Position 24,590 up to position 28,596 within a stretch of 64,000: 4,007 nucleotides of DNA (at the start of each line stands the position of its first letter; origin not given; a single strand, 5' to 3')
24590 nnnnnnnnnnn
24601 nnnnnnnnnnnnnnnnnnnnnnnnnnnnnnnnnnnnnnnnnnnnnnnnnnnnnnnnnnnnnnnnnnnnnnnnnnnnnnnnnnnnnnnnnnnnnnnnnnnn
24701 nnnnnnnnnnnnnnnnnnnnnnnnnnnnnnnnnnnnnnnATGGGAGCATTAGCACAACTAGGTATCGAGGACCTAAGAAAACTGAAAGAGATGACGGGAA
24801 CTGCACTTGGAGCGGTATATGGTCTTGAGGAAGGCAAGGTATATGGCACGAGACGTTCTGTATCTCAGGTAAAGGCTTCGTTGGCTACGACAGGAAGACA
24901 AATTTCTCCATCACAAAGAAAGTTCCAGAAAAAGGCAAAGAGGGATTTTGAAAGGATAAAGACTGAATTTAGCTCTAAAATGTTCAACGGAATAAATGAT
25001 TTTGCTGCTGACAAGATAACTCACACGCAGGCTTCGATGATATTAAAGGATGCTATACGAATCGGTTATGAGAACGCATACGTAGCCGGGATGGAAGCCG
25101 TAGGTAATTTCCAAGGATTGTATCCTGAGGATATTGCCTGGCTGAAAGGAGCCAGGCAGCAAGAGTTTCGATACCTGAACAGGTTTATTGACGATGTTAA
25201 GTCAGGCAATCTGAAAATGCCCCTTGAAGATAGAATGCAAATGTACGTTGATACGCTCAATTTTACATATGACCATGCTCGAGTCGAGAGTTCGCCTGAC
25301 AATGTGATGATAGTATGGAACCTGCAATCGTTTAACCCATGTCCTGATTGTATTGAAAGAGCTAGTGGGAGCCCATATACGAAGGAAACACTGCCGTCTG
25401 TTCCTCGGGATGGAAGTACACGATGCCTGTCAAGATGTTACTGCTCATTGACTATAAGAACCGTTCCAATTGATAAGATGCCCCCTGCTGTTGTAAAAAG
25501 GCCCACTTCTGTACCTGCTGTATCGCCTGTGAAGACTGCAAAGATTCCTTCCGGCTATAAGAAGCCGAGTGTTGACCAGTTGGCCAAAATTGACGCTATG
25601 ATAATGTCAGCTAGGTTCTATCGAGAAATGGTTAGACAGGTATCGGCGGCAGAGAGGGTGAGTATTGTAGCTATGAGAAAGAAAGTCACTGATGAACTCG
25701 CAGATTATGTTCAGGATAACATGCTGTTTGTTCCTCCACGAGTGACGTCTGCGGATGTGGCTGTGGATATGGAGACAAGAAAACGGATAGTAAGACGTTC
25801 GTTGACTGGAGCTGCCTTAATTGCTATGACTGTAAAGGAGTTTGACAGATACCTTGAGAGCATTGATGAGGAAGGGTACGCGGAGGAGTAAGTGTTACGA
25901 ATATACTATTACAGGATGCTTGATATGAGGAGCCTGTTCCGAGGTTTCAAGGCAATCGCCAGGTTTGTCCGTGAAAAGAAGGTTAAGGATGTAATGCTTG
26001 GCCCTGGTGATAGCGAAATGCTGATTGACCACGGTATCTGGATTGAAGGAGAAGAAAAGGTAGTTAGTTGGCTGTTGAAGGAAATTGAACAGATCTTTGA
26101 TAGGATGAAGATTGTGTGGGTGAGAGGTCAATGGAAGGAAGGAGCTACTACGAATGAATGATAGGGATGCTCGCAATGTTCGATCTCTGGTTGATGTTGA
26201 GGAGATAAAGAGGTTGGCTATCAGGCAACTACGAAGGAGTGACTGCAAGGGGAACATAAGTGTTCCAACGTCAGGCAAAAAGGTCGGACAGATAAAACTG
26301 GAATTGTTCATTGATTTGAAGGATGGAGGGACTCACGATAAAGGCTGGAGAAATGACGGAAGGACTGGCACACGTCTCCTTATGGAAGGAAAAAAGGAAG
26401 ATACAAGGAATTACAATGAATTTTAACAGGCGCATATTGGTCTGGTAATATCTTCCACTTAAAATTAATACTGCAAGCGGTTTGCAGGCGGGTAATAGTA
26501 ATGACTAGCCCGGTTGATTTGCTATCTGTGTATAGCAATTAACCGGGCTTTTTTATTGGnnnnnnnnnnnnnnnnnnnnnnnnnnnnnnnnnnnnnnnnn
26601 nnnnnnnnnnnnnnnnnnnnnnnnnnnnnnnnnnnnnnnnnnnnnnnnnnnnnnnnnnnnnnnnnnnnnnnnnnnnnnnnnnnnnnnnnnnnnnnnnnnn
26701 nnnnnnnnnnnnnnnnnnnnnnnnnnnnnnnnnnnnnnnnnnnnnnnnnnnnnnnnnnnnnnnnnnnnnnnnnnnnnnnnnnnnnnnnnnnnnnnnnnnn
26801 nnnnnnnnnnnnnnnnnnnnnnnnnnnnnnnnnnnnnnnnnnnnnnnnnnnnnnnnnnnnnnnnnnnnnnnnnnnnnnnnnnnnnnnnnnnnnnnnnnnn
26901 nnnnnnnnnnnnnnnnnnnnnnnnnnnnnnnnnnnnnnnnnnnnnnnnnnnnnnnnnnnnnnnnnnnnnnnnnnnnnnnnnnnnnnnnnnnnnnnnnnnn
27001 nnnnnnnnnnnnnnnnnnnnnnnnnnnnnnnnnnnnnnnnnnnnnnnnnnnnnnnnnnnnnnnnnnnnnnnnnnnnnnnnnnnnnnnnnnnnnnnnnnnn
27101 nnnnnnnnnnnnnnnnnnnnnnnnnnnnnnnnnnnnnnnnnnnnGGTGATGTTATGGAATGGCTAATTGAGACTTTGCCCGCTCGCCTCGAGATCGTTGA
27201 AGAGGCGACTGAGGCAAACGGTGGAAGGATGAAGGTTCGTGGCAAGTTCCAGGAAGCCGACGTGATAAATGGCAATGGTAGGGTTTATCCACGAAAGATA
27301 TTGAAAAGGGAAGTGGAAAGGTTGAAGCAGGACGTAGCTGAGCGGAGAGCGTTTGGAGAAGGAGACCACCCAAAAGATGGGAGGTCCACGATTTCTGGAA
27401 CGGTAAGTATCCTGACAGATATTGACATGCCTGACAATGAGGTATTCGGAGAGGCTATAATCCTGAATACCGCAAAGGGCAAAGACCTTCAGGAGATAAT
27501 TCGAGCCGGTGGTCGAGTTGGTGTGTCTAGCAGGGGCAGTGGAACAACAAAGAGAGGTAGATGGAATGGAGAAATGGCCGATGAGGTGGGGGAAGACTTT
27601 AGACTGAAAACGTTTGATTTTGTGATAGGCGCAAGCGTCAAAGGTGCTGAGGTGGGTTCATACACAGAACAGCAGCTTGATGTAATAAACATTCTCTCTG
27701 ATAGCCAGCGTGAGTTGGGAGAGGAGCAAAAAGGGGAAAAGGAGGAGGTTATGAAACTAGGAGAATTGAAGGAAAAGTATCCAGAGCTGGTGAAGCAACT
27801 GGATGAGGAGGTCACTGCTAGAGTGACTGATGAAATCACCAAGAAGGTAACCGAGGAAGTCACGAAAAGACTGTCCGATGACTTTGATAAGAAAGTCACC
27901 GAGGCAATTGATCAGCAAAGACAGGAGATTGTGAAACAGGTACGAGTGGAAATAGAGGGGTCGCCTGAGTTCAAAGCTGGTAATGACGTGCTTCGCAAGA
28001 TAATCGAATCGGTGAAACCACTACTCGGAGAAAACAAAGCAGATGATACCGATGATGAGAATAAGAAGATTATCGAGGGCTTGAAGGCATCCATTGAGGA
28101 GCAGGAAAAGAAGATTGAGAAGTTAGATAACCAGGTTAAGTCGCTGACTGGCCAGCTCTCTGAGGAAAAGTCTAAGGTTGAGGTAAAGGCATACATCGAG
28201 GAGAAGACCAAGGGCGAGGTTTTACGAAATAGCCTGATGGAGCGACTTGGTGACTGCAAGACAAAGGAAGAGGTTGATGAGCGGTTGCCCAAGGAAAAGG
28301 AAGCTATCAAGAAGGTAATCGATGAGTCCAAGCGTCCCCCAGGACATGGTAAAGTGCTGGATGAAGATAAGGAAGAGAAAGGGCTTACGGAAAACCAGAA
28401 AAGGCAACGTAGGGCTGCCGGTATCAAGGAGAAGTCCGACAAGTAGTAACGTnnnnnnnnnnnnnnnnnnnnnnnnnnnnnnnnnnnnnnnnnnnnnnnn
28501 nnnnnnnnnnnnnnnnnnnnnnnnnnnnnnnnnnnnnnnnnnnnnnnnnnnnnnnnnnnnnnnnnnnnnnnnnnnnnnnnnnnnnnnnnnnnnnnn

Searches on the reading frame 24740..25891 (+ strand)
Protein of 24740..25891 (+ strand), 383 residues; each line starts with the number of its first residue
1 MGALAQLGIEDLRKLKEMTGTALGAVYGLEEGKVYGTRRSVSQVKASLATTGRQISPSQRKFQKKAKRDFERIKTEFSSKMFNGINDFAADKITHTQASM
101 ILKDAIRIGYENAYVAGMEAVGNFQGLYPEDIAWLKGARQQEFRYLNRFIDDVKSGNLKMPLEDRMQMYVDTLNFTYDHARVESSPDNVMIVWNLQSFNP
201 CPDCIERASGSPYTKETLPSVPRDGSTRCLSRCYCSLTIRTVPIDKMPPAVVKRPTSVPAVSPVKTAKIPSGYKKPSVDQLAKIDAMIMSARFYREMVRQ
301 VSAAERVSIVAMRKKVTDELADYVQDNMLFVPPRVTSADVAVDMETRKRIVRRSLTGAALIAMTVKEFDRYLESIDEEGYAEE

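Call 7: search_protein_families(library=pfam, proteins=[window:24740-25891:+], max_evalue=0.01)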
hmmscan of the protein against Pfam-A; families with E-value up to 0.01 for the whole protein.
window:24740-25891:+ (383 aa): 0 families

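Call 21: search_protein_families(library=phrogs, proteins=[window:24740-25891:+], max_evalue=0.001)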
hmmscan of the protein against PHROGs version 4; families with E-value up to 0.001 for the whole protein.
window:24740-25891:+ (383 aa): 1 family
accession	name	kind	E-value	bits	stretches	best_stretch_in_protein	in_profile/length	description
phrog_24776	-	unknown function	2.1e-05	25.5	1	78-238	43-202/218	-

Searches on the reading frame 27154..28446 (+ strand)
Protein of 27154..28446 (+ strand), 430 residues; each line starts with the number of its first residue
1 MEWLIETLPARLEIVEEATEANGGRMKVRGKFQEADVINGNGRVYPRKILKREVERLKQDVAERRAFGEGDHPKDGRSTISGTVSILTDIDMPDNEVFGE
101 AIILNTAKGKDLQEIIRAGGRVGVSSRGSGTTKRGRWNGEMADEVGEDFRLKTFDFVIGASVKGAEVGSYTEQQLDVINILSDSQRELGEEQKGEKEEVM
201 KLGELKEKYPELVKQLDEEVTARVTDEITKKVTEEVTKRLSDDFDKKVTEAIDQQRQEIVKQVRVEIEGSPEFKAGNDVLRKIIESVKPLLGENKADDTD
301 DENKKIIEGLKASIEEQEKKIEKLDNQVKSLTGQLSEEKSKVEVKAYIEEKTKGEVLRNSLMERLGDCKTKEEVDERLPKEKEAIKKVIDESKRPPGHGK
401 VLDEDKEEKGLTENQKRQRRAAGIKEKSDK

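Call 7: search_protein_families(library=pfam, proteins=[window:27154-28446:+], max_evalue=0.01)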
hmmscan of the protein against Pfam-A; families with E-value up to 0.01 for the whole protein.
window:27154-28446:+ (430 aa): 2 families
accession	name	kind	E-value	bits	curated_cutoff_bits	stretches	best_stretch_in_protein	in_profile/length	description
PF03420.18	Peptidase_S77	-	1e-18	68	27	1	26-167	44-188/198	Prohead core protein serine protease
PF24555.1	CC4_CEP85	-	0.0069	17.2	27.3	1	301-343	5-47/85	Centrosomal protein of 85 kDa-like, CC4 coiled-coil domain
